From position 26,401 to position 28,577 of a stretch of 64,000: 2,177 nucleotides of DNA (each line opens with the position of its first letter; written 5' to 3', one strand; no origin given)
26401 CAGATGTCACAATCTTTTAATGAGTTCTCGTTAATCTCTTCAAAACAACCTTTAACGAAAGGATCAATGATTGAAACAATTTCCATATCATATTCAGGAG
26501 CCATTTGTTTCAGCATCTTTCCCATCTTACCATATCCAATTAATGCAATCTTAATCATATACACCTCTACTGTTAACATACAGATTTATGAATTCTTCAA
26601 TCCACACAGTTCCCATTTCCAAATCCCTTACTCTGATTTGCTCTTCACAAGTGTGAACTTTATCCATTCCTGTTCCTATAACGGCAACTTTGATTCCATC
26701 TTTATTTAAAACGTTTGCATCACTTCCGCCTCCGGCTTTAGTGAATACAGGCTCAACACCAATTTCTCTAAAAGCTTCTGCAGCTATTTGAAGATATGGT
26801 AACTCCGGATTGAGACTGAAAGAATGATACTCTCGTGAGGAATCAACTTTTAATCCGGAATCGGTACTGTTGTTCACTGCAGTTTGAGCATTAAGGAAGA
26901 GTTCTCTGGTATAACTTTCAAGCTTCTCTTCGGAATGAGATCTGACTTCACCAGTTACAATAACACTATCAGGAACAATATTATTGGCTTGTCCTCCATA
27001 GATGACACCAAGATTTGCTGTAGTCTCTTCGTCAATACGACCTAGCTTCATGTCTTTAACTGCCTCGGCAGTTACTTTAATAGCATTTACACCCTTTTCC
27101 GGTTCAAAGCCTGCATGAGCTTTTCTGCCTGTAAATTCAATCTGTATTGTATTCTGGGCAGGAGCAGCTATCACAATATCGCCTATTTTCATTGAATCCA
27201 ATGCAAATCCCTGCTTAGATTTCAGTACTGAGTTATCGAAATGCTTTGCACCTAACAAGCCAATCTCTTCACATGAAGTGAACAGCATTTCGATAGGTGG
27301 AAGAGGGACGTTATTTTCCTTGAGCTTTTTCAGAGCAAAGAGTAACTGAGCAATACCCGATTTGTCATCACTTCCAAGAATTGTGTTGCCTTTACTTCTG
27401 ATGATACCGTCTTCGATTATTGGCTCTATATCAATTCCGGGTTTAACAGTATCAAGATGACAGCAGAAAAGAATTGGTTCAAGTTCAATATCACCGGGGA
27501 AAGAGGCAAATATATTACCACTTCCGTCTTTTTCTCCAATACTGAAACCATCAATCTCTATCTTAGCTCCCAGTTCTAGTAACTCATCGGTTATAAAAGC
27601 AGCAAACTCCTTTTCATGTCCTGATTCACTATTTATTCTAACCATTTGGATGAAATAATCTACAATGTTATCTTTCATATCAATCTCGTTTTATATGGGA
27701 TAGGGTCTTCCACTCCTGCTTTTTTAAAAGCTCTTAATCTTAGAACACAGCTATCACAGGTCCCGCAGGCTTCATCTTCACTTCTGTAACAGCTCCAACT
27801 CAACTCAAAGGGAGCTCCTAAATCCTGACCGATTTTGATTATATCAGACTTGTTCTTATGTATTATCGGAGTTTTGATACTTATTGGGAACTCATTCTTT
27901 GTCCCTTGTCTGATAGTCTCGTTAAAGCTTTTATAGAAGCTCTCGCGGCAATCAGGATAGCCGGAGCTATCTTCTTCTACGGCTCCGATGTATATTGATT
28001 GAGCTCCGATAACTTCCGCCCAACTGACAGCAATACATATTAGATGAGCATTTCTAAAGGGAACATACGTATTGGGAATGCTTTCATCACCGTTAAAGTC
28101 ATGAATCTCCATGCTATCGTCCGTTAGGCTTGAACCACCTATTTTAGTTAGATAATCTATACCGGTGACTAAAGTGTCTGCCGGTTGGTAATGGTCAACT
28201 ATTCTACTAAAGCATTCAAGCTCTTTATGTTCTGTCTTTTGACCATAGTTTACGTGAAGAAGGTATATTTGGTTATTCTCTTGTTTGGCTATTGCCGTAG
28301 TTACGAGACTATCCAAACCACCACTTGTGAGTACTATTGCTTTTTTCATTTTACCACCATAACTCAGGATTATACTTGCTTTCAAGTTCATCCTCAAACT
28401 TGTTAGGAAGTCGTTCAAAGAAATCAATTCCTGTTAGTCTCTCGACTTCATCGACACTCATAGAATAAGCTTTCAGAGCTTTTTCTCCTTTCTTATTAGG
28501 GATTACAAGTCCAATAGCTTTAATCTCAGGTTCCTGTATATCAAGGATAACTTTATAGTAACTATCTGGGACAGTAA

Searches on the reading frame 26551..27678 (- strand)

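Call 6: search_protein_families(library=pfam, proteins=[window:26551-27678:-], max_evalue=0.1)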
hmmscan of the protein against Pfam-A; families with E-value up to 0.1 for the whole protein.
window:26551-27678:- (375 aa): 4 families
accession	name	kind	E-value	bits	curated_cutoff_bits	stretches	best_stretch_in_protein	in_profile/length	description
PF01546.33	Peptidase_M20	-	9e-17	62.1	24.6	1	71-364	2-204/206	Peptidase family M20/M25/M40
PF07687.19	M20_dimer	-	7e-16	58.5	21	1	178-260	9-95/107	Peptidase dimerisation domain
PF05343.19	Peptidase_M42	-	5.9e-13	49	23.2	2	104-167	134-195/292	M42 glutamyl aminopeptidase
PF04389.22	Peptidase_M28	-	8.1e-10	39.2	21.3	1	55-156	1-88/193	Peptidase family M28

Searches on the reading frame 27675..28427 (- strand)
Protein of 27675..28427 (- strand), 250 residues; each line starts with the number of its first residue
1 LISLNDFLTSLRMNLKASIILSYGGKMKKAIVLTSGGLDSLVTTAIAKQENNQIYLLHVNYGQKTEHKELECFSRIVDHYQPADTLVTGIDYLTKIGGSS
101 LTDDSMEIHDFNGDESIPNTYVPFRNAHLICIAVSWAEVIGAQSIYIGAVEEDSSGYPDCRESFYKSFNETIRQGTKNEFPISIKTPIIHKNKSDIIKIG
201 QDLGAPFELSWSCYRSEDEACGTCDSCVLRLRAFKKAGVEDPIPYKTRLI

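Call 6: search_protein_families(library=pfam, proteins=[window:27675-28427:-], max_evalue=0.1)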
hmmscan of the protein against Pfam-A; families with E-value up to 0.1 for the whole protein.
window:27675-28427:- (250 aa): 5 families
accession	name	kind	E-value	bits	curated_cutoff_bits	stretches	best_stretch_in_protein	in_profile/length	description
PF06508.19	QueC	-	2e-70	237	22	1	29-237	1-209/210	Queuosine biosynthesis protein QueC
PF02568.20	ThiI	-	0.00086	19.4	20.5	0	27-82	3-61/197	Thiamine biosynthesis protein (ThiI)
PF01171.26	ATP_bind_3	-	0.016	15.4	27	1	31-70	3-46/182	PP-loop family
PF01507.26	PAPS_reduct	-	0.044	14.2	22.5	1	30-66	2-38/175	Phosphoadenosine phosphosulfate reductase domain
PF00733.27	Asn_synthase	-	0.052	13.6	21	1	33-81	23-71/354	Asparagine synthase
